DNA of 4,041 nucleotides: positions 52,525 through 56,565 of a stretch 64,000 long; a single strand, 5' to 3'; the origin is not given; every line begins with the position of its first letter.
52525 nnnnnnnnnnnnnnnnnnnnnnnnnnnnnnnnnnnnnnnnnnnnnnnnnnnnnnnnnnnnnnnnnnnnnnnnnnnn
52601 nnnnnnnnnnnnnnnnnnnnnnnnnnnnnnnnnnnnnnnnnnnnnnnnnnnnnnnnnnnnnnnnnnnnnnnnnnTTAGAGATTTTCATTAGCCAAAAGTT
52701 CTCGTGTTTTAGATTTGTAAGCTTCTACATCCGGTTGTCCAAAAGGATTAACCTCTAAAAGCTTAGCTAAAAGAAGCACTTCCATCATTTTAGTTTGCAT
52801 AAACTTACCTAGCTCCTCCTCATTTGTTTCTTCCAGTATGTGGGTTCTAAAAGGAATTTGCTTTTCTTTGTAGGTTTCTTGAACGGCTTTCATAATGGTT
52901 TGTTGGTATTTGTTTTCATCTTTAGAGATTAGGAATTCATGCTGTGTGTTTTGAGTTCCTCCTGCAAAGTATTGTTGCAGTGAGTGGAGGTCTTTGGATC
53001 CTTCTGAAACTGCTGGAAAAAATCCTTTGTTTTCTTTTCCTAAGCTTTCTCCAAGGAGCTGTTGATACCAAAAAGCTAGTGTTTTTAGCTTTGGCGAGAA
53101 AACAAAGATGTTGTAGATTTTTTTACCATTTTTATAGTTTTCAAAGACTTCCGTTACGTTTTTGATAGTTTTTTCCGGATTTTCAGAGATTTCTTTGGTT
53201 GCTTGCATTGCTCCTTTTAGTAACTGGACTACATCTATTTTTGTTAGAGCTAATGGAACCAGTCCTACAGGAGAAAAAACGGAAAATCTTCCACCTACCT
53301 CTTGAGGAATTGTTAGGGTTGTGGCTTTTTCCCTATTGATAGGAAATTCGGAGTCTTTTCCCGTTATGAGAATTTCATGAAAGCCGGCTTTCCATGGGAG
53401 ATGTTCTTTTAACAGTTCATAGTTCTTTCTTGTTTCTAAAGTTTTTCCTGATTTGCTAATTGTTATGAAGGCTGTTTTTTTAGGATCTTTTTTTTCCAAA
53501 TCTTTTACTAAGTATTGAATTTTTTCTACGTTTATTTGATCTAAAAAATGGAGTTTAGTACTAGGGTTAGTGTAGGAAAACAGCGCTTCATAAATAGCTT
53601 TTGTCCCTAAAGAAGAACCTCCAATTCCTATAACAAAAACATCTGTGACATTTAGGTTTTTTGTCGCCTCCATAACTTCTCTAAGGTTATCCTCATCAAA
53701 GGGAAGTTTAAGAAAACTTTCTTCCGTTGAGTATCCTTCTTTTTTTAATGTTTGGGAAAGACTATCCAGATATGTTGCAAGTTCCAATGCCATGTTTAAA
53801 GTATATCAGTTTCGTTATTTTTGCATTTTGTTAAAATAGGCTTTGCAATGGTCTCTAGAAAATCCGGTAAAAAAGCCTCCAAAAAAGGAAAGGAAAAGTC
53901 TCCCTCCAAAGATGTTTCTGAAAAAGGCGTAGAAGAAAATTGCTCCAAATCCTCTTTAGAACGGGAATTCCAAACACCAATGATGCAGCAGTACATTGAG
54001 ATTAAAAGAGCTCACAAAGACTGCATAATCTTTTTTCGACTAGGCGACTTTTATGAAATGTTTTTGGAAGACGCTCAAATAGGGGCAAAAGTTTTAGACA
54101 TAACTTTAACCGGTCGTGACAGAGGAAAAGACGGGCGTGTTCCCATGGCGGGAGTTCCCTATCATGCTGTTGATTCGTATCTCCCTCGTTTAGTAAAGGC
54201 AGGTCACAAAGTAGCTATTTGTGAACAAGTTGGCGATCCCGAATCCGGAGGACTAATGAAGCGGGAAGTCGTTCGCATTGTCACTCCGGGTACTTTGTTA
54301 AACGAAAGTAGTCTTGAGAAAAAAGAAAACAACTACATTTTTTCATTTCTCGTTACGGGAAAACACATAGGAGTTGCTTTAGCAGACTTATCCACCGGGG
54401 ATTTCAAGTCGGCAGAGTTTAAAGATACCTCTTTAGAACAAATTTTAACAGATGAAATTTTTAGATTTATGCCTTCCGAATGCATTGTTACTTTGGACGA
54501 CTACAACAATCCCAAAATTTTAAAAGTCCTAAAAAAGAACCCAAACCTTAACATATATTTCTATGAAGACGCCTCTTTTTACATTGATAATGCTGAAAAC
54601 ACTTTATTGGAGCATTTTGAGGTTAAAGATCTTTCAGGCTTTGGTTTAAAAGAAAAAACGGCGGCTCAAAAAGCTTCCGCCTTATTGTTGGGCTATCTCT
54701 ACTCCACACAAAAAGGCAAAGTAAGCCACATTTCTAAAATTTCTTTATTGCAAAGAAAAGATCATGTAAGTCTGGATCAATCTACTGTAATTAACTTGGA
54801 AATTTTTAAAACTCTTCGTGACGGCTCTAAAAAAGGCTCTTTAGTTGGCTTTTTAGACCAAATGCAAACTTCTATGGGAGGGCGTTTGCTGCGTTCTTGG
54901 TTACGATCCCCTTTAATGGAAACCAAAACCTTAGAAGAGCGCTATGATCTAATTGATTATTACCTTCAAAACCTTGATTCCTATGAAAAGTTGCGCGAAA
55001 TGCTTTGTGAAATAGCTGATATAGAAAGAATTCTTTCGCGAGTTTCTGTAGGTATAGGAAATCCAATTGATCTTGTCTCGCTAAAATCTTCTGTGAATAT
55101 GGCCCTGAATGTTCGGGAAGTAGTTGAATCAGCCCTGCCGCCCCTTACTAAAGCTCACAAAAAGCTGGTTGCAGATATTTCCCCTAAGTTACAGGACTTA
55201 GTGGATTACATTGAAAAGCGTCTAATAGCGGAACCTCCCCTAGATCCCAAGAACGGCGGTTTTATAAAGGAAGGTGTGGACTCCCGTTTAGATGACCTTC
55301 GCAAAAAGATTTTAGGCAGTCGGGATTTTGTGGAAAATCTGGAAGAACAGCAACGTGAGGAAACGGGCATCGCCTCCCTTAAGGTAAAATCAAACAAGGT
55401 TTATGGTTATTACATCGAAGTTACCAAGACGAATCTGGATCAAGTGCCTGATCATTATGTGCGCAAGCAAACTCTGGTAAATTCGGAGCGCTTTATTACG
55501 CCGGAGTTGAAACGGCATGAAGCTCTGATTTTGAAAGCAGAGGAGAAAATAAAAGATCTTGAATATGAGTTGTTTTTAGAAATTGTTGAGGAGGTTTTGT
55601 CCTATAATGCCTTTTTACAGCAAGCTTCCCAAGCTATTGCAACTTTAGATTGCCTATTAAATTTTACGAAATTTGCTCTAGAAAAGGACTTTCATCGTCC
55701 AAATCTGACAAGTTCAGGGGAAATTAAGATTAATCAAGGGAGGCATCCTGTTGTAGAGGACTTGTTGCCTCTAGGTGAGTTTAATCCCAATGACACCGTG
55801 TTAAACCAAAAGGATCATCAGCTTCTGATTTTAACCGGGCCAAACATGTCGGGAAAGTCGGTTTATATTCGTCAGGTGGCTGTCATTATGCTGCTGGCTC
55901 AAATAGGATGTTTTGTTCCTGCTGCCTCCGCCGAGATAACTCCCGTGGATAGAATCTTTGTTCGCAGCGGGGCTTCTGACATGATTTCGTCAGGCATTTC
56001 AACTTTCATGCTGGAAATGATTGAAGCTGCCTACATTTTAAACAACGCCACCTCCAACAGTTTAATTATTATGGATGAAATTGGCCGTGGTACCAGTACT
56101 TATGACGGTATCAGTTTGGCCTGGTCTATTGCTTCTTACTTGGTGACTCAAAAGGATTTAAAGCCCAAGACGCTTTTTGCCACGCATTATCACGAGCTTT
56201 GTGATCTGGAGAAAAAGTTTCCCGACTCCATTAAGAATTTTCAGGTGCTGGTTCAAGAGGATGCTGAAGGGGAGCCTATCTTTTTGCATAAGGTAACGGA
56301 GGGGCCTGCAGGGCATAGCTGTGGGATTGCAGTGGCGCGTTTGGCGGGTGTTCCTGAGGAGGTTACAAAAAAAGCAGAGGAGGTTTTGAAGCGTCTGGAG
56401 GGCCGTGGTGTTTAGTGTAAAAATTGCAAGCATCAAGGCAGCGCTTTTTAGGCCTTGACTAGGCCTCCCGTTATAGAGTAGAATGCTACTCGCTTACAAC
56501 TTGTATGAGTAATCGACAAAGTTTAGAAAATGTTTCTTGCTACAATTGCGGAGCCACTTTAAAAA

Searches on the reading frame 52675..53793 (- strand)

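Call 64: search_protein_families(library=pfam, proteins=[window:52675-53793:-], max_evalue=0.001)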
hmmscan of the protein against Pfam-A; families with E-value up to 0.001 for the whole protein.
window:52675-53793:- (372 aa): 1 family
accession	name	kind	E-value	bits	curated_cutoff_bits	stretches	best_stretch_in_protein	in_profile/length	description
PF00342.24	PGI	-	1.3e-21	77.3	22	1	48-287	95-337/486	Phosphoglucose isomerase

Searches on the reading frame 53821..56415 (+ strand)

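Call 64: search_protein_families(library=pfam, proteins=[window:53821-56415:+], max_evalue=0.001)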
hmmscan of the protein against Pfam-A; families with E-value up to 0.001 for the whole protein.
window:53821-56415:+ (864 aa): 5 families
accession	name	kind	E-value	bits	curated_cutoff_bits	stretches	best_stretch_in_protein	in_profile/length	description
PF00488.27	MutS_V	-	7.8e-76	254.7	30.2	1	669-860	1-188/188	MutS domain V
PF05192.23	MutS_III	-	4.2e-46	158.2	34.1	1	321-615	1-193/194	MutS domain III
PF01624.25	MutS_I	-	1.6e-43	148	20.6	1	52-162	1-112/113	MutS domain I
PF05190.23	MutS_IV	-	2.1e-29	102.1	22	1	485-576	1-92/92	MutS family domain IV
PF05188.22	MutS_II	-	8.2e-24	85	25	1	171-304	1-132/133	MutS domain II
